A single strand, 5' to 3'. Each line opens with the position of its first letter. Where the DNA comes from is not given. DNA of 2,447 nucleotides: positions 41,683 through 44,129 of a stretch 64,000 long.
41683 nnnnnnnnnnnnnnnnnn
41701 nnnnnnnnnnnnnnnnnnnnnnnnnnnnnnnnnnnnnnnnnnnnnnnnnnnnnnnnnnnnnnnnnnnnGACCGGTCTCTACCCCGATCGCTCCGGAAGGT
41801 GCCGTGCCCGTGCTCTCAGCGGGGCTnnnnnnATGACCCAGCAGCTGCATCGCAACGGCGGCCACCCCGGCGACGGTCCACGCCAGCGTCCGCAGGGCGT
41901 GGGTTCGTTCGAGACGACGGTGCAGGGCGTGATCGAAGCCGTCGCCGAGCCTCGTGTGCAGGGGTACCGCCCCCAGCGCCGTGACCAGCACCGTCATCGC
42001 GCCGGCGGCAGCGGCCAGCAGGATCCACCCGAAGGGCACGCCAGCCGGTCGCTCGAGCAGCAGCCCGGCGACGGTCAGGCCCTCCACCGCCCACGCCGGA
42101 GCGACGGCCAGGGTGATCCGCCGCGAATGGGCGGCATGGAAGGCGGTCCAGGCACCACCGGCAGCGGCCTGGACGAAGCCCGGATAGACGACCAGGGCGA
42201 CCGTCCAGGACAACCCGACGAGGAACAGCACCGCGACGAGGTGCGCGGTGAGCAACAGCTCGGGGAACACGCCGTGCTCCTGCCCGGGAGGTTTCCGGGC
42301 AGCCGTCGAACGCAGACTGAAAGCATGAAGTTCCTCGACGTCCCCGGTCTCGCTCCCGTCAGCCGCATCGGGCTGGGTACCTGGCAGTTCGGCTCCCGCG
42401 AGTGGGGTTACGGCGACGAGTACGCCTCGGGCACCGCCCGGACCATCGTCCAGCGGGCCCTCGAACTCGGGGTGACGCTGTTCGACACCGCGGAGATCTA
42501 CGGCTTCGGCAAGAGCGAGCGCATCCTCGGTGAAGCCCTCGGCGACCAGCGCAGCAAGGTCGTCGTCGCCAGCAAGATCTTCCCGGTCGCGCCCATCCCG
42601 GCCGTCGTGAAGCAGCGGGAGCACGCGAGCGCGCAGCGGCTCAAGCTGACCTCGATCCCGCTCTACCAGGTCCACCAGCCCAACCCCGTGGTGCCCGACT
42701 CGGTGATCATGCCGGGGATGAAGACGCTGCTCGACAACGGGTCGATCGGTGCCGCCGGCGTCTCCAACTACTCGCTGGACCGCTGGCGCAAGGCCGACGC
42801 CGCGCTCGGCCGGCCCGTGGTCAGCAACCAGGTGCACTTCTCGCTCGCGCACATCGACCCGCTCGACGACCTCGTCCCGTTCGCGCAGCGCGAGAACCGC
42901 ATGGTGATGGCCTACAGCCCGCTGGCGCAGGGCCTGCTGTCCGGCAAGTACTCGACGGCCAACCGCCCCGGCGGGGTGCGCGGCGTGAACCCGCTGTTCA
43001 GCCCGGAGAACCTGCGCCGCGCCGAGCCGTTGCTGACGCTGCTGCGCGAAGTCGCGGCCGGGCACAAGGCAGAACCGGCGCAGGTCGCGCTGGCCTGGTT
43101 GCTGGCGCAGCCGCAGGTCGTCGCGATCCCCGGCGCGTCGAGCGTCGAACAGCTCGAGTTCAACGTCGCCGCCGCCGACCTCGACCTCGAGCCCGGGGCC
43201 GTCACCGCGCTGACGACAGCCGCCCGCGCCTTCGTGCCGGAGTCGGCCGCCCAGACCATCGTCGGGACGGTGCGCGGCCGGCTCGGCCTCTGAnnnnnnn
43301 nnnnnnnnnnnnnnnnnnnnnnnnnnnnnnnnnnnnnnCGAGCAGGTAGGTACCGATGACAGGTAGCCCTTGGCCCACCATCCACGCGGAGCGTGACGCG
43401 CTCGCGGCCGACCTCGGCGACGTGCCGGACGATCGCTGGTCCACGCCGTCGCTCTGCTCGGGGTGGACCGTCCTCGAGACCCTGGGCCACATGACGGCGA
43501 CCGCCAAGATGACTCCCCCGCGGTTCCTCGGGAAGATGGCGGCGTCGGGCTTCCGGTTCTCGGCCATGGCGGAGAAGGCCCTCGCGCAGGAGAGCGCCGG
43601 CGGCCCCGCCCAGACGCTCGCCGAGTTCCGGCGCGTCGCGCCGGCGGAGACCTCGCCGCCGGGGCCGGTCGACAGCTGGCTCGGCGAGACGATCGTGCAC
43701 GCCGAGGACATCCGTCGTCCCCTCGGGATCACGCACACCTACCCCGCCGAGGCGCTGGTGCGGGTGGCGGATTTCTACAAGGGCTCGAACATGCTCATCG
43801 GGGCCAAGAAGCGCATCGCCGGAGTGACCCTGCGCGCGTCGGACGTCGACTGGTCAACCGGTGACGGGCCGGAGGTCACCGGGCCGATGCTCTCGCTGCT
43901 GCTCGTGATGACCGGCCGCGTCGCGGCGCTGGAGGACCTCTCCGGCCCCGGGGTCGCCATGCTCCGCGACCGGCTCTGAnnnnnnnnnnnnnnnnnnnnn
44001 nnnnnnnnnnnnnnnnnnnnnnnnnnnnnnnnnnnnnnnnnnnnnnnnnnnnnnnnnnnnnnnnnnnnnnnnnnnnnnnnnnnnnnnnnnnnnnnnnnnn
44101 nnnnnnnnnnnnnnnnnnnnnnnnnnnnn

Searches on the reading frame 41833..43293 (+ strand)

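Call 53: search_protein_families(library=pfam, proteins=[window:41833-43293:+], max_evalue=0.00001)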
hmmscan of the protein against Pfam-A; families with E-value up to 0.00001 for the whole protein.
window:41833-43293:+ (486 aa): 1 family
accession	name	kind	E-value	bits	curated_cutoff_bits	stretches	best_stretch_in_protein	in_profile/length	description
PF00248.27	Aldo_ket_red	-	4.5e-58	197.1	24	1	178-460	1-286/291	Aldo/keto reductase family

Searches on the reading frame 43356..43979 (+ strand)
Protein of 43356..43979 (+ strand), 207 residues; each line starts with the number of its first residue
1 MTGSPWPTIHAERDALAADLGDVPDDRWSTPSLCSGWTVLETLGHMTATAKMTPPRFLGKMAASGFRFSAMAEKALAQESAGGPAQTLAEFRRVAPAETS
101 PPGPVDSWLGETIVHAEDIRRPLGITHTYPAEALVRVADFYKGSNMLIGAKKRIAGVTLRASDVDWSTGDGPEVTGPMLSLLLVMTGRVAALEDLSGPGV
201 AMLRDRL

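Call 53: search_protein_families(library=pfam, proteins=[window:43356-43979:+], max_evalue=0.00001)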
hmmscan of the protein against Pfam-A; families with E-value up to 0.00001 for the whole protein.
window:43356-43979:+ (207 aa): 1 family
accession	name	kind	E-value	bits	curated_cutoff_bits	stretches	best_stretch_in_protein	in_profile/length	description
PF11716.13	MDMPI_N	-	2.5e-09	38.4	24.2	1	10-96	2-94/140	Mycothiol maleylpyruvate isomerase N-terminal domain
